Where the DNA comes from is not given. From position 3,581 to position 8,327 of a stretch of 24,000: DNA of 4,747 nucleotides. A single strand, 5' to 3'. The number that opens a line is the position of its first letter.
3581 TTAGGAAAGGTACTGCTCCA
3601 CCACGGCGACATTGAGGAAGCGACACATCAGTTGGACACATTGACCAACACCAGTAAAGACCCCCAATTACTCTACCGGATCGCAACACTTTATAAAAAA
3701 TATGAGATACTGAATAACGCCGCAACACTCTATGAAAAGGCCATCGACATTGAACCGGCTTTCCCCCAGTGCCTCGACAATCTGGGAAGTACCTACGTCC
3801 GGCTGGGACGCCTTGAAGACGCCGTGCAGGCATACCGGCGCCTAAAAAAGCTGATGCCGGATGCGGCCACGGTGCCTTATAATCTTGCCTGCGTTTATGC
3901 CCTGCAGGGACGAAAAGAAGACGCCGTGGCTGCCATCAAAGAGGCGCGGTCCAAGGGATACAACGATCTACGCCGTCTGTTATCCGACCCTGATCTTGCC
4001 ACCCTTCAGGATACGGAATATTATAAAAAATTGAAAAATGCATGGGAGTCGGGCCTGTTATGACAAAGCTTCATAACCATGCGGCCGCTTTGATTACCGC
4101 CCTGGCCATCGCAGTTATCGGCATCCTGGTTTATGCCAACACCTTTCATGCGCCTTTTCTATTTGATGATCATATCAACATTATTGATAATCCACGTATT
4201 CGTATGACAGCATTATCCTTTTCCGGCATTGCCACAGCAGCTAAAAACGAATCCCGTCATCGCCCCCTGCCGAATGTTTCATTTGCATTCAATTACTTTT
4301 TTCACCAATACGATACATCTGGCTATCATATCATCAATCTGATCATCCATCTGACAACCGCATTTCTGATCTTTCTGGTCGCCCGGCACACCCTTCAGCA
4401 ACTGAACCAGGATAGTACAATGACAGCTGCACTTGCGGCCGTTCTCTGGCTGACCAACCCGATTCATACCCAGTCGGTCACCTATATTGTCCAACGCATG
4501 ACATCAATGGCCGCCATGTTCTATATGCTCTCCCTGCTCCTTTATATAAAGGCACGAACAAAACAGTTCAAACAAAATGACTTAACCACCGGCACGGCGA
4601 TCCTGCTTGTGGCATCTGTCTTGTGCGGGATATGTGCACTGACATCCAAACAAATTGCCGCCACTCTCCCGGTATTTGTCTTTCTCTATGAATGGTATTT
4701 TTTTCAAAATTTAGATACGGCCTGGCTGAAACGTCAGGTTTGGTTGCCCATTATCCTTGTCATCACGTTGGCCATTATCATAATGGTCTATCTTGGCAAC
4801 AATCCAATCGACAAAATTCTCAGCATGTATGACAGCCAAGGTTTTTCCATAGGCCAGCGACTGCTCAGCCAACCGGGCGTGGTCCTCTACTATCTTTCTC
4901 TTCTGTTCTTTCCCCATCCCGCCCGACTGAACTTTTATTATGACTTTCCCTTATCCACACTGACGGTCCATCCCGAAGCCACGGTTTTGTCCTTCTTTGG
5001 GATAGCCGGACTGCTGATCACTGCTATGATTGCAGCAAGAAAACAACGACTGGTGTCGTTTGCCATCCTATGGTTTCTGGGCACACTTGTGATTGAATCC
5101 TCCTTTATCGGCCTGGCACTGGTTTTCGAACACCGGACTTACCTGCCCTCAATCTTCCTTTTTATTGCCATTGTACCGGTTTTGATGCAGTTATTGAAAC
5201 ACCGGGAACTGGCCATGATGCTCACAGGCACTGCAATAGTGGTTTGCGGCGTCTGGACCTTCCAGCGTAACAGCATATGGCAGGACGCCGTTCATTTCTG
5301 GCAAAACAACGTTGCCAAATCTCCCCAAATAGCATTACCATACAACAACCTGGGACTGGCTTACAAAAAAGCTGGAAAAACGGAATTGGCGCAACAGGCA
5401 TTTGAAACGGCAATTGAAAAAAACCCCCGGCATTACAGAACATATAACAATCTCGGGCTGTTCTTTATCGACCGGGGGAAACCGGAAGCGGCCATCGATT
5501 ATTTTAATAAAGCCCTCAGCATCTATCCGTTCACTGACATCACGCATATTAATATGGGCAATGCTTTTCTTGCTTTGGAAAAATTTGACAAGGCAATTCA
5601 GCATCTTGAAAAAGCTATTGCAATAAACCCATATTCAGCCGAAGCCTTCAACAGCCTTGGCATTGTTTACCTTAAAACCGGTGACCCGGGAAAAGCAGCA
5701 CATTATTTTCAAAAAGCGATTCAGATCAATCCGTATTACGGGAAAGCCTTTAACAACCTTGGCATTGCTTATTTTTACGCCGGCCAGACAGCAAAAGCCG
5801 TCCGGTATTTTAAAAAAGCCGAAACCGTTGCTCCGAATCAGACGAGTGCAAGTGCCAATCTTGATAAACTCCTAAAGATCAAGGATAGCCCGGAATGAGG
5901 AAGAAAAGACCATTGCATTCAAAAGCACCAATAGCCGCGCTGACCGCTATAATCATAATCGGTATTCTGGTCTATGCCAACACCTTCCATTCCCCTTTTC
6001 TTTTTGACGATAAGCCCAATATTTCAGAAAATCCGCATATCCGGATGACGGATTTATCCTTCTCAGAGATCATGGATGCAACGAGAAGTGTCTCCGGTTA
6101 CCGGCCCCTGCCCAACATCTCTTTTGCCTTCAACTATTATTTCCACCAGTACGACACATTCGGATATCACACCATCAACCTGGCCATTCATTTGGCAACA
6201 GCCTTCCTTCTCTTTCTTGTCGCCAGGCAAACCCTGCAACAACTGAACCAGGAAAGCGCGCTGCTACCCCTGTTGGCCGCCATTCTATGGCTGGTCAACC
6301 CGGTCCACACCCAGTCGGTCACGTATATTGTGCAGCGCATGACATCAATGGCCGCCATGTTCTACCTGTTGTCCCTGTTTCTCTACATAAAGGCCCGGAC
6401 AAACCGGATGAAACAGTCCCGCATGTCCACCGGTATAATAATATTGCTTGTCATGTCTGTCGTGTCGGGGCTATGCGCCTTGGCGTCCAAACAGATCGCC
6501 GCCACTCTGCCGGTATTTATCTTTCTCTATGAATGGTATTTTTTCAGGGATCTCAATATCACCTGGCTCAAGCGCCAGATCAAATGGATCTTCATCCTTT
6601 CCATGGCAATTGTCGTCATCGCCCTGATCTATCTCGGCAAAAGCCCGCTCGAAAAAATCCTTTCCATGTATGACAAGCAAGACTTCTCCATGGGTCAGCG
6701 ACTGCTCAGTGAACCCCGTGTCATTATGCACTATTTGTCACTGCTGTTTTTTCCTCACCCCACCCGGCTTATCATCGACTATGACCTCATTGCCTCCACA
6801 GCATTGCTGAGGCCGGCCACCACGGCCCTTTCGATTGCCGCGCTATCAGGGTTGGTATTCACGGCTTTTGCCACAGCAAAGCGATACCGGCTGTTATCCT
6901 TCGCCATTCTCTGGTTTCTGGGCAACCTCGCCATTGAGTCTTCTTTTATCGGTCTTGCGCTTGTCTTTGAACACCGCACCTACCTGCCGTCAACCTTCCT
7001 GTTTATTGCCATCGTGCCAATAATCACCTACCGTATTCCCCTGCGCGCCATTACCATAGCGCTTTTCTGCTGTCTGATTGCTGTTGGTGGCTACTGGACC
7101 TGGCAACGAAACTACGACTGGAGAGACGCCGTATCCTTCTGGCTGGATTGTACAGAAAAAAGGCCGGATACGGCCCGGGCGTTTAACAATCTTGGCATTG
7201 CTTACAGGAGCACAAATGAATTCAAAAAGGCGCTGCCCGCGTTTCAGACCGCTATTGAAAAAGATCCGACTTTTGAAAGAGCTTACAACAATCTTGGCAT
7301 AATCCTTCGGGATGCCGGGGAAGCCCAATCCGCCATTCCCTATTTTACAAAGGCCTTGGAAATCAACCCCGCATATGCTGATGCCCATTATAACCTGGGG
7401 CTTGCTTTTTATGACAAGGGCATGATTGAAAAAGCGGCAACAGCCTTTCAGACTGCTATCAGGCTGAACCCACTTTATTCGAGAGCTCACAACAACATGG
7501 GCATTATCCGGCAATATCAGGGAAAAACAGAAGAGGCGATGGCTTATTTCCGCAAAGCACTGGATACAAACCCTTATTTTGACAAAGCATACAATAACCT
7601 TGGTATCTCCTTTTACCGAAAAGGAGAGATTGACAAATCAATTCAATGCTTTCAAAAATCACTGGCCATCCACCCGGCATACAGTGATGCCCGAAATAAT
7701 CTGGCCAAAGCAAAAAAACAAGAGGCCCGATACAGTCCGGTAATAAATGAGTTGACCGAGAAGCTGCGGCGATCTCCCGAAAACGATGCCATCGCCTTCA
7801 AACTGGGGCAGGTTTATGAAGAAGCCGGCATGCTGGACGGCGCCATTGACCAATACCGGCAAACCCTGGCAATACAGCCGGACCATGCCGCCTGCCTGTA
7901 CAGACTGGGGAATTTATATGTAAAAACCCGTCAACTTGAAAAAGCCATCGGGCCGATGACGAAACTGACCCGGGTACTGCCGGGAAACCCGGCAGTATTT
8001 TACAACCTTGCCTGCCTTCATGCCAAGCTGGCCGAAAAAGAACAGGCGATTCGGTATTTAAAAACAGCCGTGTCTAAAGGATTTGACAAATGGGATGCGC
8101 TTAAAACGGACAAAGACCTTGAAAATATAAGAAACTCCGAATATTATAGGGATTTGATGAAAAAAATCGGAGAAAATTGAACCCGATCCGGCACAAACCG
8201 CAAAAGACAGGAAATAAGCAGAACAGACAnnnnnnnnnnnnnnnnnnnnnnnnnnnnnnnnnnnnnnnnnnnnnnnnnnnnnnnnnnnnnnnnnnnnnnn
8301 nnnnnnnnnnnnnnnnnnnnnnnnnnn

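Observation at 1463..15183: Six tandem paralogs of a TMTC-like GT-C glycosyltransferase-TPR fusion: conserved catalytic membrane domain, diversified TPR domains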

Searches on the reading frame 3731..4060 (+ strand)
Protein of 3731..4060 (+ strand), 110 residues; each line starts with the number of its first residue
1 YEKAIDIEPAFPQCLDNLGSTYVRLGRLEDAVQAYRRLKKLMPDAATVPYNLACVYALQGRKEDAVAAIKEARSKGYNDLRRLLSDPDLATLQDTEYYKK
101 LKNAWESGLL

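Call 78: search_protein_families(library=pfam, proteins=[window:3731-4060:+], max_evalue=0.01)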
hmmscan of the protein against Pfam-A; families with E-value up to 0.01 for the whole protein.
window:3731-4060:+ (110 aa): 17 families
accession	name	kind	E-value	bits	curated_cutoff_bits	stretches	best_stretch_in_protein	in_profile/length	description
PF07719.23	TPR_2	-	1.3e-11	44.1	27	2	13-44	2-33/34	Tetratricopeptide repeat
PF13414.12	TPR_11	-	1.1e-10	41.5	26.8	1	19-60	1-42/42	TPR repeat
PF13181.12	TPR_8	-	1.8e-10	40.5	25.7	1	14-41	3-30/34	Tetratricopeptide repeat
PF13431.12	TPR_17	-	9.9e-09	35.2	24.4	1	1-33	2-34/34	Tetratricopeptide repeat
PF13374.12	TPR_10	-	2.6e-08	34.1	27.5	1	14-37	4-27/42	Tetratricopeptide repeat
PF00515.34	TPR_1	-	2.9e-08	33.6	27.8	1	17-41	6-30/34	Tetratricopeptide repeat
PF13176.12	TPR_7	-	1.4e-07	31.4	27.9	1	15-44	2-31/36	Tetratricopeptide repeat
PF13432.12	TPR_16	-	1.5e-07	32.2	32.7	1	18-73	3-58/65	Tetratricopeptide repeat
PF13424.12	TPR_12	-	2.1e-07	31.5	30.1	1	14-38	47-71/77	Tetratricopeptide repeat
PF14559.12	TPR_19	-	1.6e-06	28.8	25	1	30-79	6-58/68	Tetratricopeptide repeat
PF13174.12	TPR_6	-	6.6e-06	26.9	26.3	1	14-44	2-32/33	Tetratricopeptide repeat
PF13428.12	TPR_14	-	3.4e-05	24.6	23.5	0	13-41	2-30/44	Tetratricopeptide repeat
PF07721.20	TPR_4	-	0.00014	22.6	27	0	13-37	2-26/26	Tetratricopeptide repeat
PF22316.2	ABhydrolase-like_N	-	0.00016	21.9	27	1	46-103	37-96/106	A/B hydrolase-like, N-terminal domain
PF13371.12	TPR_9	-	0.0018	18.6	35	0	20-69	3-52/73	Tetratricopeptide repeat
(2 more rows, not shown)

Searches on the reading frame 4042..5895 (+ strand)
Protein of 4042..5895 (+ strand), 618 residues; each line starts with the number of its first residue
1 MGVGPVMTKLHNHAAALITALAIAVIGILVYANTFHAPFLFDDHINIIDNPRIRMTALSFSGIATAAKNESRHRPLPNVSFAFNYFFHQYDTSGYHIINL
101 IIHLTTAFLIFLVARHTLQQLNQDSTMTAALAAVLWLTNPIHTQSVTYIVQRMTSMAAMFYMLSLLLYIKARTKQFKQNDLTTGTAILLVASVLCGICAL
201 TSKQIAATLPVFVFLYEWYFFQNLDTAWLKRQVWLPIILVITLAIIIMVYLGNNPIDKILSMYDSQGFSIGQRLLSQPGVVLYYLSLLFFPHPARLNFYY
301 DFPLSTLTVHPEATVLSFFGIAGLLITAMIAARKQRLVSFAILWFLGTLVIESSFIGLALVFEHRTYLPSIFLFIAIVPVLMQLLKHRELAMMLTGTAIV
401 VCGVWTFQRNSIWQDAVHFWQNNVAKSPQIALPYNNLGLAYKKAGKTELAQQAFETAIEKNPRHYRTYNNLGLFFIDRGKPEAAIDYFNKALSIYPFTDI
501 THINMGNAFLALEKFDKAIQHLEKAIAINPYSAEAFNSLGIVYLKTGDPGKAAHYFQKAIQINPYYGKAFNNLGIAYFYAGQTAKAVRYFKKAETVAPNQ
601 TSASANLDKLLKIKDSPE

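Call 4: search_protein_families(library=pfam, proteins=[window:4042-5895:+], max_evalue=0.01)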
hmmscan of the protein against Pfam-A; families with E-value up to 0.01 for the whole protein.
window:4042-5895:+ (618 aa): 31 families (the best 25 are shown)
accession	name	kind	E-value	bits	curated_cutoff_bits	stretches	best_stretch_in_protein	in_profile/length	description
PF00515.34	TPR_1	-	8.3e-44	146.1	27.8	5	501-530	3-32/34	Tetratricopeptide repeat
PF13424.12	TPR_12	-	1.6e-39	134.3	30.1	5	466-528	4-74/77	Tetratricopeptide repeat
PF07719.23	TPR_2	-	1e-36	122.4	27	5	533-565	1-33/34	Tetratricopeptide repeat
PF13181.12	TPR_8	-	5.7e-31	104.5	25.7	5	465-496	1-32/34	Tetratricopeptide repeat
PF13431.12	TPR_17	-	4.7e-27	92.4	24.4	3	522-552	2-32/34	Tetratricopeptide repeat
PF13432.12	TPR_16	-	9.9e-26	90.3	32.7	2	436-496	2-62/65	Tetratricopeptide repeat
PF13374.12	TPR_10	-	3.4e-19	68.7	27.5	0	467-495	4-32/42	Tetratricopeptide repeat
PF13414.12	TPR_11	-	4.4e-19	68.3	26.8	1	506-547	1-42/42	TPR repeat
PF13428.12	TPR_14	-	7e-19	66.9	23.5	1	505-538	7-40/44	Tetratricopeptide repeat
PF14559.12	TPR_19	-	7.1e-17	61.9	25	3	544-600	2-58/68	Tetratricopeptide repeat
PF13176.12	TPR_7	-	1e-15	56.8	27.9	0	502-528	2-28/36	Tetratricopeptide repeat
PF13174.12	TPR_6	-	3.2e-15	56.1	26.3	0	437-463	6-32/33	Tetratricopeptide repeat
PF13371.12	TPR_9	-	2.2e-12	47.2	35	1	508-564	4-60/73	Tetratricopeptide repeat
PF23914.1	TPR_CcmH_CycH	-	5.2e-10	39.8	42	1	505-600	56-154/158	Cytochrome c-type biogenesis protein H TPR domain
PF10373.15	EST1_DNA_bind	-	1.6e-06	28.3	22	1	552-612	1-61/282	Est1 DNA/RNA binding domain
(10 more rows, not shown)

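Call 24: predict_structure(alignment_id=A3)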
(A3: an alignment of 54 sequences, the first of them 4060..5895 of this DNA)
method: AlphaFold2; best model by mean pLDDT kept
length: 612 residues; sequences in the alignment: 54
mean_pLDDT: 91.0   pTM: 0.89
mean pLDDT of the five models: 91.0, 89.5, 89.1, 86.5, 84.9
residues with pLDDT >= 90: 454; 70-90: 126; 50-70: 25; < 50: 7
segments of 3 or more residues with pLDDT < 50: 1-4
pLDDT, mean of each block of 10 residues (from residue 1): 63 94 94 88 84 87 75 93 93 97 97 92 97 94 93 98 96 89 97 93 95 96 94 91 86 78 81 89 91 74 74 94 95 97 72 62 96 94 95 97 93 94 93 96 97 95 97 96 97 96 98 98 95 98 97 93 97 95 93 87 86 47
secondary structure, 60 per line:
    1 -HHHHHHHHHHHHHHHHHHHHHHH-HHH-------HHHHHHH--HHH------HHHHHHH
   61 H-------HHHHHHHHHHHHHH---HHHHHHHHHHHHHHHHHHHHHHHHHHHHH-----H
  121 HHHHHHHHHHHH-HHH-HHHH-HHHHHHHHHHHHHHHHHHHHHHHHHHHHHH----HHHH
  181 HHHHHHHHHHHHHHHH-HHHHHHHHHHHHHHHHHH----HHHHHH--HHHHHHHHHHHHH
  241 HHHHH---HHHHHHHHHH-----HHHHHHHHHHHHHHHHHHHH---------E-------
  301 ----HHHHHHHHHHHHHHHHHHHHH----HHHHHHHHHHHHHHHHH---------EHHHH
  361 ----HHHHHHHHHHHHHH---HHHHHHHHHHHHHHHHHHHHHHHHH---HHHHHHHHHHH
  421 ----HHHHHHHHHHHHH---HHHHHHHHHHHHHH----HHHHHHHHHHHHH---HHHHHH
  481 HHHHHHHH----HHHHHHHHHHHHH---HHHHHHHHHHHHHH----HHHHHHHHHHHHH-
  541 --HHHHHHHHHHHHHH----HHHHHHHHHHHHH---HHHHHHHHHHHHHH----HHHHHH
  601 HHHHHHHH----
elements in order: H2-24 H36-42 H54-61 H69-82 H86-114 H120-132 H138-141 H143-172 H177-196 H198-215 H220-225 H228-245 H249-258 H264-283 H305-325 H330-346 H357-360 H365-378 H382-406 H410-420 H425-437 H441-454 H459-471 H475-488 H493-505 H509-522 H527-539 H543-556 H561-573 H577-590 H595-608

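Call 27: fold_search(model_id=the predicted structure, library=pdb)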
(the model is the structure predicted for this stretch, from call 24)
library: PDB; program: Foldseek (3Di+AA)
matches with E <= 10: 1436; with E <= 0.001: 373
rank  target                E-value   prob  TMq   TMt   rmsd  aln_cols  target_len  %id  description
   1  9qhb                  2.4e-10  1.00  0.30  0.61   9.3       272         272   29  Crystal structure of 16-repeat CTPR protein with eliminated coordination sites (released 2025-10-22)
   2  8chy                  6.6e-10  1.00  0.27  0.55   9.3       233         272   31  Crystal structure of an 8-repeat consensus TPR superhelix with Zinc. (released 2024-02-21)
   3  9qhc_B                8.0e-10  1.00  0.29  0.61  10.2       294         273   25  Crystal structure of 8-repeat CTPR protein with eliminated coordination sites (released 2025-10-22)
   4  9qhc_A                1.0e-09  1.00  0.30  0.60  10.3       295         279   25  Crystal structure of 8-repeat CTPR protein with eliminated coordination sites (released 2025-10-22)
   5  1w3b_A                2.4e-09  1.00  0.34  0.52  18.1       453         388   16  The superhelical TPR domain of O-linked GlcNAc transferase reveals structural similarities to importin alpha. (released 2004-09-09)
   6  1w3b_B                4.8e-09  1.00  0.30  0.47   9.4       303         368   23  The superhelical TPR domain of O-linked GlcNAc transferase reveals structural similarities to importin alpha. (released 2004-09-09)
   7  8dth_B                7.3e-09  1.00  0.23  0.21   9.3       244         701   24  Cryo-EM structure of Arabidopsis SPY alternative conformation 2 (released 2023-03-08)
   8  6eou                  7.6e-09  1.00  0.31  0.51  10.1       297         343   23  O-GlcNAc transferase TPR domain with the intellectual disability associated mutation L254F (released 2018-05-09)
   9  8dtg_B                1.0e-08  1.00  0.23  0.20  11.3       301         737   22  Cryo-EM structure of Arabidopsis SPY alternative conformation 1 (released 2023-03-08)
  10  7ntf_B                1.1e-08  1.00  0.34  0.26  10.3       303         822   20  Cryo-EM structure of unliganded O-GlcNAc transferase (released 2021-11-17)
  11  8dth_A                1.5e-08  1.00  0.23  0.20  11.8       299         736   22  Cryo-EM structure of Arabidopsis SPY alternative conformation 2 (released 2023-03-08)
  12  9gaw_P                1.5e-08  1.00  0.30  0.37  24.6       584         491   16  High-resolution structure of the Anaphase-promoting complex/cyclosome (APC/C) bound to co-activator Cdh1 (released 2024-08-14)
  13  9gaw_J                1.6e-08  1.00  0.31  0.38  21.6       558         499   15  High-resolution structure of the Anaphase-promoting complex/cyclosome (APC/C) bound to co-activator Cdh1 (released 2024-08-14)
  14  7ntf_A                2.3e-08  1.00  0.32  0.22  16.9       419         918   19  Cryo-EM structure of unliganded O-GlcNAc transferase (released 2021-11-17)
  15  8dtf_A                2.5e-08  1.00  0.28  0.22  25.9       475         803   18  Cryo-EM structure of the full length Arabidopsis SPY with complete TPRs (released 2023-03-08)
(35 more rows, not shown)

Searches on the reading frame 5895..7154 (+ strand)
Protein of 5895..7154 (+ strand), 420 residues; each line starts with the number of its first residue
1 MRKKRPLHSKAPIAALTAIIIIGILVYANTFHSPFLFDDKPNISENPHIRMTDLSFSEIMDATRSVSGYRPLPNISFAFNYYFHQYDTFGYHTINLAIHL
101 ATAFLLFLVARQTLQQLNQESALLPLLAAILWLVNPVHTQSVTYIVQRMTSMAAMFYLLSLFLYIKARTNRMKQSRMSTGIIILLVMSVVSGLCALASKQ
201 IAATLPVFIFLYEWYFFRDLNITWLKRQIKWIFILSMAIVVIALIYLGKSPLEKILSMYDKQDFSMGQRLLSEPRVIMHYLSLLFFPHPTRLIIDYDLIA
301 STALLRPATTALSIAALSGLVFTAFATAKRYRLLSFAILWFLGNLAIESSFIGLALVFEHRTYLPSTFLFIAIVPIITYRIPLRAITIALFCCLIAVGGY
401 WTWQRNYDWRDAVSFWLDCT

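Call 5: search_protein_families(library=pfam, proteins=[window:5895-7154:+], max_evalue=10)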
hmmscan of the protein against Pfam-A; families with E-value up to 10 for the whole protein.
window:5895-7154:+ (420 aa): 1 family
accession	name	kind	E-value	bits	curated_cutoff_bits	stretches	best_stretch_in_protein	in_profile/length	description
PF17402.7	DUF5408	-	5.4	7.4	25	1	381-396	8-23/63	Family of unknown function (DUF5408)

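Call 6: search_protein_families(library=ncbifam, proteins=[window:5895-7154:+], max_evalue=10)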
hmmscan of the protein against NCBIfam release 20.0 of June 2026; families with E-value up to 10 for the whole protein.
window:5895-7154:+ (420 aa): 2 families
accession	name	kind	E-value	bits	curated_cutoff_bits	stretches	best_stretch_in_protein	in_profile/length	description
NF011354.0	PRK14772.1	equivalog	0.021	14.1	321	1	188-246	39-98/190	lipoprotein signal peptidase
NF003682.0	PRK05305.2-2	equivalog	0.93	8.8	284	1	175-222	8-55/212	phosphatidylserine decarboxylase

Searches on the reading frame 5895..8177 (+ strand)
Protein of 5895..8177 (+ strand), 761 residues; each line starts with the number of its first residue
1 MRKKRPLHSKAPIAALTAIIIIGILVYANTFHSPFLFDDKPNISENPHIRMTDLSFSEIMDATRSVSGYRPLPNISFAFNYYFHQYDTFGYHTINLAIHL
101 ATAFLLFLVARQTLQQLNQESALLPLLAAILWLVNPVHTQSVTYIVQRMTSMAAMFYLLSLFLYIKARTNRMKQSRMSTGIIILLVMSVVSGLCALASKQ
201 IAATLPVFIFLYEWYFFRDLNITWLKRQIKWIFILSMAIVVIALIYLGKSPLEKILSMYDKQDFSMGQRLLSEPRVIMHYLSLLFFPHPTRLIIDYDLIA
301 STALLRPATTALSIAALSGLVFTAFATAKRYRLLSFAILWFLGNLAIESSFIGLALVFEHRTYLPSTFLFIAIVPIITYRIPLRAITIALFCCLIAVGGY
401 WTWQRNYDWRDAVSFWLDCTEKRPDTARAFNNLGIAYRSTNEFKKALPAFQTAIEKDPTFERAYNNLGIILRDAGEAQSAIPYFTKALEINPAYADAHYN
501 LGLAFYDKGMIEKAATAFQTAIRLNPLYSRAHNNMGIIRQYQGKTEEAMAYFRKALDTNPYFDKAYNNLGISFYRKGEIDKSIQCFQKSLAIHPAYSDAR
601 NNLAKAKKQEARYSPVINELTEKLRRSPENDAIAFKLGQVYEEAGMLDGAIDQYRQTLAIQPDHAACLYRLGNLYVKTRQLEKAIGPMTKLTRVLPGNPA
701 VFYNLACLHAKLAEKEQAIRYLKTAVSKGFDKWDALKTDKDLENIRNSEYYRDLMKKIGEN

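Call 4: search_protein_families(library=pfam, proteins=[window:5895-8177:+], max_evalue=0.01)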
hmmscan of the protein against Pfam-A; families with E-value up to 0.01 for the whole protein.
window:5895-8177:+ (761 aa): 30 families (the best 25 are shown)
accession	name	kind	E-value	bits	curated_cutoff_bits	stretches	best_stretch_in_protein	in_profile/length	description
PF00515.34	TPR_1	-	5.6e-56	184.6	27.8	6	427-460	1-34/34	Tetratricopeptide repeat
PF07719.23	TPR_2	-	1.1e-50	166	27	6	495-526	1-32/34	Tetratricopeptide repeat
PF13431.12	TPR_17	-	9.7e-42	138.2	24.4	5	449-480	1-32/34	Tetratricopeptide repeat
PF13414.12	TPR_11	-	1.2e-41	140.5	26.8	6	470-509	3-42/42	TPR repeat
PF13181.12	TPR_8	-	1.2e-36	122.1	25.7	3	462-493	2-33/34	Tetratricopeptide repeat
PF13424.12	TPR_12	-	2e-34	118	30.1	5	462-524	4-74/77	Tetratricopeptide repeat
PF13432.12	TPR_16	-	1.8e-31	108.6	32.7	5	467-526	3-62/65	Tetratricopeptide repeat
PF14559.12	TPR_19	-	6.6e-30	103.7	25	3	471-532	1-62/68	Tetratricopeptide repeat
PF13176.12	TPR_7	-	1.2e-25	87.8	27.9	0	429-459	1-33/36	Tetratricopeptide repeat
PF13428.12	TPR_14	-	3.4e-24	83.3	23.5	1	635-674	5-44/44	Tetratricopeptide repeat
PF13374.12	TPR_10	-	7.7e-21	73.9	27.5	2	463-490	4-31/42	Tetratricopeptide repeat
PF13174.12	TPR_6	-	3.6e-20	71.6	26.3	0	496-526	1-31/33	Tetratricopeptide repeat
PF13371.12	TPR_9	-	9.9e-14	51.6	35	0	671-728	1-58/73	Tetratricopeptide repeat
PF24575.1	TPR_Slam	-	7.2e-13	49.3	35.2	1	625-684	39-100/104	Surface lipoprotein assembly modifier, N-terminal TPR repeats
PF23914.1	TPR_CcmH_CycH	-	3.9e-11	43.5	42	1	438-563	27-155/158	Cytochrome c-type biogenesis protein H TPR domain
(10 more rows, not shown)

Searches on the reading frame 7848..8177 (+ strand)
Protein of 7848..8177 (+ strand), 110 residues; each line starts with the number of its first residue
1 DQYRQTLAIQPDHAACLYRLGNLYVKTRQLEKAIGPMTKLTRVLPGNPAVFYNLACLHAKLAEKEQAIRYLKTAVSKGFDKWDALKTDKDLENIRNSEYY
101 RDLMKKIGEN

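Call 78: search_protein_families(library=pfam, proteins=[window:7848-8177:+], max_evalue=0.01)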
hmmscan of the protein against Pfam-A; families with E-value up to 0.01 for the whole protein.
window:7848-8177:+ (110 aa): 16 families
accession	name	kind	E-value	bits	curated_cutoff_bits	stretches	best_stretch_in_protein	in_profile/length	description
PF13431.12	TPR_17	-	1.3e-09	38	24.4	1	3-34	2-33/34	Tetratricopeptide repeat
PF14559.12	TPR_19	-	5.9e-09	36.6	25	1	3-34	14-45/68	Tetratricopeptide repeat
PF07719.23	TPR_2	-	1.4e-08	34.6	27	1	49-76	2-29/34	Tetratricopeptide repeat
PF00515.34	TPR_1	-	6e-08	32.6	27.8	1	49-75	2-28/34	Tetratricopeptide repeat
PF13181.12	TPR_8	-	1.3e-07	31.7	25.7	1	50-76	3-29/34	Tetratricopeptide repeat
PF22316.2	ABhydrolase-like_N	-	4.8e-07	30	27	1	26-105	14-96/106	A/B hydrolase-like, N-terminal domain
PF13176.12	TPR_7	-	2e-05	24.8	27.9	0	52-77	3-30/36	Tetratricopeptide repeat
PF13174.12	TPR_6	-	3e-05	24.8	26.3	0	50-76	2-28/33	Tetratricopeptide repeat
PF23300.3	HEAT_Nup120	-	4.7e-05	23.7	29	0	38-93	16-70/170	Nucleoporin Nup120, HEAT repeats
PF13371.12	TPR_9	-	8.2e-05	23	35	1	20-77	1-58/73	Tetratricopeptide repeat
PF25068.1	ARM_TT21_4th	-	0.00046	20.9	30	1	19-80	4-64/153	Tetratricopeptide repeat protein 21 forth ARM domain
PF13424.12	TPR_12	-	0.00054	20.5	30.1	0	8-35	31-66/77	Tetratricopeptide repeat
PF13432.12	TPR_16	-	0.00082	20.2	32.7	0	2-37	19-54/65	Tetratricopeptide repeat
PF13428.12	TPR_14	-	0.001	20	23.5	0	15-55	2-42/44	Tetratricopeptide repeat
PF13414.12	TPR_11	-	0.0031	17.6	26.8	0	2-26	16-40/42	TPR repeat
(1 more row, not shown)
